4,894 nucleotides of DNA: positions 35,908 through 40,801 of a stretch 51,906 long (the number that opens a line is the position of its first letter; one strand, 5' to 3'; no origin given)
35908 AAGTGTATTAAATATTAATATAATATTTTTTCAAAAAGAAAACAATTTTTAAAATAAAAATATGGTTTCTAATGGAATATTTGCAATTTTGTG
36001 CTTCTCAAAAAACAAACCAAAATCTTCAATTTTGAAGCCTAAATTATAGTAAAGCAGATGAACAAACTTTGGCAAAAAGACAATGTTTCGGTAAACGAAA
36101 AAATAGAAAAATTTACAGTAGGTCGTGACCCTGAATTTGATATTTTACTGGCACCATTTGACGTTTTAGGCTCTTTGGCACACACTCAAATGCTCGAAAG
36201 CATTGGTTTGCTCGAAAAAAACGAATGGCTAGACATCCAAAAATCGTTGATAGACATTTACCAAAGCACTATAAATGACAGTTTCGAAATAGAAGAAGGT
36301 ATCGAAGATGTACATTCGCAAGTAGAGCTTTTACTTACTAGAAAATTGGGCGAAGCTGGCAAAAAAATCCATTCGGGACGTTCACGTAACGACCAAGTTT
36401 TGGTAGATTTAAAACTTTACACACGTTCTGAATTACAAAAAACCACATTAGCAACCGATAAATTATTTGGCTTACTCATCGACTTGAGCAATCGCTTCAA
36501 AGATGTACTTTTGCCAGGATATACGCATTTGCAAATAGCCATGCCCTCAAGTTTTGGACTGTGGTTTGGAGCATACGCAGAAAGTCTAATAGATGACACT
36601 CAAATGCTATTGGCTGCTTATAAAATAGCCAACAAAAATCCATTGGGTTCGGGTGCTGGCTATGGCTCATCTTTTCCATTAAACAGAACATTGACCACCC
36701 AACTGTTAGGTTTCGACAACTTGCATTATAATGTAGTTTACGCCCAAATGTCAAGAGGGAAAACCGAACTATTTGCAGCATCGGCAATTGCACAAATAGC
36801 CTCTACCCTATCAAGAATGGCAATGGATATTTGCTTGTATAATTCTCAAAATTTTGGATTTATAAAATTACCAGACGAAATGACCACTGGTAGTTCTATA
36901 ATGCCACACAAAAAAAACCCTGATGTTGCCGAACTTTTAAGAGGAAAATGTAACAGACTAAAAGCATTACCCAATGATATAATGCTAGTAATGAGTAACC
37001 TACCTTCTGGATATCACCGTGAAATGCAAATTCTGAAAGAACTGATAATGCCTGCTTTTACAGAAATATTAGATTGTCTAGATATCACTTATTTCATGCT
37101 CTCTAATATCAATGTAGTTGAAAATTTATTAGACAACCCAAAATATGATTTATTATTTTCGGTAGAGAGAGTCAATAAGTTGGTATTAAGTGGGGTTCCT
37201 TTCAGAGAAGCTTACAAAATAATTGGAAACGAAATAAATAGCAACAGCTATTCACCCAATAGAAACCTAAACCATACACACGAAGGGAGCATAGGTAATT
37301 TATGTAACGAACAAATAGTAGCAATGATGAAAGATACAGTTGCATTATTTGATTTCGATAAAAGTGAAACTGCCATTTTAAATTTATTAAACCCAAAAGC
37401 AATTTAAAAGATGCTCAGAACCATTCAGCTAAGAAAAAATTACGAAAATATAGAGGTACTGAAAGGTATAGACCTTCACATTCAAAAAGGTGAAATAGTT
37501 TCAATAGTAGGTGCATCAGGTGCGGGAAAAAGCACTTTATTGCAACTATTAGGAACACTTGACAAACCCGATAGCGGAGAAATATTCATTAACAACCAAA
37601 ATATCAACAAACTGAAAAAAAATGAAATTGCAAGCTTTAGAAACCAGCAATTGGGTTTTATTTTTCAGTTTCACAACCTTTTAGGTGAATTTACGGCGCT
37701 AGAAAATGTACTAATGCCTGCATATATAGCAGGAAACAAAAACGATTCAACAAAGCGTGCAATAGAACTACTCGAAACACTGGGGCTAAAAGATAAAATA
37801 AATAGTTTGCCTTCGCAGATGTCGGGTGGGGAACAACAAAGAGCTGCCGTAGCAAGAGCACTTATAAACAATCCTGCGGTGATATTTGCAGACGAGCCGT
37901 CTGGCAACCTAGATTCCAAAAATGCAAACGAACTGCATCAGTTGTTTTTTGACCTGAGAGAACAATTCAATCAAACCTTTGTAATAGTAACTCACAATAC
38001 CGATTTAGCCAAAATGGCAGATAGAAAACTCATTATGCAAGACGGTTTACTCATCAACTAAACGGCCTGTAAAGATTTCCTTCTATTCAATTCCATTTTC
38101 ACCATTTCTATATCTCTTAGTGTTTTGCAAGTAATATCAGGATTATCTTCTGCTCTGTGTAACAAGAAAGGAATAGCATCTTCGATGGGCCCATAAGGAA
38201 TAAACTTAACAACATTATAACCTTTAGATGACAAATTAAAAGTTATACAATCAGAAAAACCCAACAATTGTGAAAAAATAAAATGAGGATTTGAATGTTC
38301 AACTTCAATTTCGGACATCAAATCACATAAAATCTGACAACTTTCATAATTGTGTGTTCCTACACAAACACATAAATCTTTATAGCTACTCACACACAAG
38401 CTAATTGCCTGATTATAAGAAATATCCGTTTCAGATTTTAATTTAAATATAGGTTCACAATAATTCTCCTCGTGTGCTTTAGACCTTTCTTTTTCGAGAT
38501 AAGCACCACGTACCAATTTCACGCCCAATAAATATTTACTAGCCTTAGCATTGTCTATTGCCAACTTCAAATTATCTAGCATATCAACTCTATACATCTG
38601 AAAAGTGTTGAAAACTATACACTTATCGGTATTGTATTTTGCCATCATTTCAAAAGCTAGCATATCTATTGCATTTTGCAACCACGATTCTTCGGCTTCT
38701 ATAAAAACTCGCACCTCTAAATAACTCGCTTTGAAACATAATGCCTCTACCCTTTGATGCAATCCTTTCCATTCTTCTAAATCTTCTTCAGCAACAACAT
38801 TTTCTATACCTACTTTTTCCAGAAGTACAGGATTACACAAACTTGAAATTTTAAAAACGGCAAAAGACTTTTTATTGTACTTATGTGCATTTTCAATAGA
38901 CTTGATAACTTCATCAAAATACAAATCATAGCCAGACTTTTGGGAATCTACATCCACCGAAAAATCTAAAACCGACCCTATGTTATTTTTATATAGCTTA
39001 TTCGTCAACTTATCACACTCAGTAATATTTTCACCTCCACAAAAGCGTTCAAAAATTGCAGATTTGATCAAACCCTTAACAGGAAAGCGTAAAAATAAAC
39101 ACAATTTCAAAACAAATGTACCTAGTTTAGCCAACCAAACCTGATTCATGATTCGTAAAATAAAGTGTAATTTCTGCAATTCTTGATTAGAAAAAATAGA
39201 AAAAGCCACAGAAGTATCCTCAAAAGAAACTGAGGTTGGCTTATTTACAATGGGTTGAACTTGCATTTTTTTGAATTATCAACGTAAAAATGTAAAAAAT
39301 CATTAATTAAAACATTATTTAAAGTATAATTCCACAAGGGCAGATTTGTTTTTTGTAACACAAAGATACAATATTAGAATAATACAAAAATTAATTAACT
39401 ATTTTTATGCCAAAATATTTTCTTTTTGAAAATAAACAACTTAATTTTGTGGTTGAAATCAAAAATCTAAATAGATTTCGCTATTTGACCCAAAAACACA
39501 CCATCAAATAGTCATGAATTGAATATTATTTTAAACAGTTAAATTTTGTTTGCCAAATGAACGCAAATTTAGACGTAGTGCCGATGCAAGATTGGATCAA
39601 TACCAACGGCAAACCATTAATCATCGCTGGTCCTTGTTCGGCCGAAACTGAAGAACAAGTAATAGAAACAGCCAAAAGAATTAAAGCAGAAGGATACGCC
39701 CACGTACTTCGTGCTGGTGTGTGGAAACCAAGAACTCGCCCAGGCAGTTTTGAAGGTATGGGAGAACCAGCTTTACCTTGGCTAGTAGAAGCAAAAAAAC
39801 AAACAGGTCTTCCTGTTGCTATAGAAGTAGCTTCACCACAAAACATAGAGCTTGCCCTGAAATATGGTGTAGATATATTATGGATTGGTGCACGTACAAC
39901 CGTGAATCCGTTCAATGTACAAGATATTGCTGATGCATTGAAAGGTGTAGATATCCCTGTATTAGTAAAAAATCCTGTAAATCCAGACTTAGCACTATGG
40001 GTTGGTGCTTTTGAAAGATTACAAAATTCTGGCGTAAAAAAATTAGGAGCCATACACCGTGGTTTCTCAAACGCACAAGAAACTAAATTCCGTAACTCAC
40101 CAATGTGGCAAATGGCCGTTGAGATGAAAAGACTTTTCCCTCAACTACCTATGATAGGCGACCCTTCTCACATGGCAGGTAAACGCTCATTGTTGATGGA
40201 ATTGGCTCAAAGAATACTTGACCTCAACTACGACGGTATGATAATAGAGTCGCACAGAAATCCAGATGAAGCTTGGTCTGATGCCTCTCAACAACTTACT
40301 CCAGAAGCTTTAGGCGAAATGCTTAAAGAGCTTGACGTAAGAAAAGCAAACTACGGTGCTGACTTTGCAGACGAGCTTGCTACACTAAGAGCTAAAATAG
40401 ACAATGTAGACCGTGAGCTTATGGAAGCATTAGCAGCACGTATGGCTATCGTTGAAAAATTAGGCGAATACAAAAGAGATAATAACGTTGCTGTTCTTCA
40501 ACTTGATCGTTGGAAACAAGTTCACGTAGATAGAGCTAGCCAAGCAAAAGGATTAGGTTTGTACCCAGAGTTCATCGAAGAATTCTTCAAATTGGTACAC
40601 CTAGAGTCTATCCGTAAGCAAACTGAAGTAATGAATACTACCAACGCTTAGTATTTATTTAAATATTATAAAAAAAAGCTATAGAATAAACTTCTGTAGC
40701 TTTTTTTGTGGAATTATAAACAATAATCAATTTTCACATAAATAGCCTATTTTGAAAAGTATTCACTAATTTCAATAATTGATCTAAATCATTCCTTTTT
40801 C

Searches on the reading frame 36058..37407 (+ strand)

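Call 8: search_protein_families(library=pfam, proteins=[window:36058-37407:+], max_evalue=0.001)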
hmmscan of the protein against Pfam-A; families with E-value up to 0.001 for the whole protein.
window:36058-37407:+ (449 aa): 1 family
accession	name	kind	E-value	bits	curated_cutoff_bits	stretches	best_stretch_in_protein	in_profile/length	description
PF00206.25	Lyase_1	-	1.8e-49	169.3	27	1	38-300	31-309/312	Lyase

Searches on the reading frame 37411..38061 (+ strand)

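Call 8: search_protein_families(library=pfam, proteins=[window:37411-38061:+], max_evalue=0.001)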
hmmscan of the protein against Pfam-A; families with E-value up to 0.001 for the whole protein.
window:37411-38061:+ (216 aa): 7 families
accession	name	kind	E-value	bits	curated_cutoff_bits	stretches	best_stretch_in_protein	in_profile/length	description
PF00005.33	ABC_tran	-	4.2e-35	121.8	25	1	17-164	1-136/137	ABC transporter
PF02463.25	SMC_N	-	2.7e-06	27.4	40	1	28-206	25-208/220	RecF/RecN/SMC N terminal domain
PF13304.12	AAA_21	-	7.1e-06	26.7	27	0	30-50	2-22/304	AAA domain, putative AbiEii toxin, Type IV TA system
PF13191.12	AAA_16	-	7.1e-05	23.8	32.6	1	25-208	22-152/167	AAA ATPase domain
PF13401.12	AAA_22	-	0.00015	22.5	27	1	27-192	5-119/130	AAA domain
PF13555.12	AAA_29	-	0.00026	21.1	27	1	20-44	15-39/61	P-loop containing region of AAA domain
PF13175.12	AAA_15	-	0.00042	20.5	32.1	0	20-69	17-69/374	AAA ATPase domain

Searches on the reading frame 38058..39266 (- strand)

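Call 8: search_protein_families(library=pfam, proteins=[window:38058-39266:-], max_evalue=0.001)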
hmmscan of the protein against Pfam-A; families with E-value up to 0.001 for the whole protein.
window:38058-39266:- (402 aa): 1 family
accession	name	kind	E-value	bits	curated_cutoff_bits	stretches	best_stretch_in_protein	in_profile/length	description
PF01619.24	Pro_dh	-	8.2e-59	199.9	27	1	86-377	3-271/278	Proline dehydrogenase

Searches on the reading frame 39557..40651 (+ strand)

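Call 90: search_protein_families(library=pfam, proteins=[window:39557-40651:+], max_evalue=0.00001)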
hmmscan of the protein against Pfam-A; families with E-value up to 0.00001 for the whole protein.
window:39557-40651:+ (364 aa): 2 families
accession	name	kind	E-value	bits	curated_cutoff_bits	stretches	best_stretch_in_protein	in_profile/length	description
PF00793.26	DAHP_synth_1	-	2.2e-36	125.6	25.5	1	12-259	9-264/270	DAHP synthetase I family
PF01817.26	CM_2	-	1.9e-21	76.5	27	1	277-355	1-79/80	Chorismate mutase type II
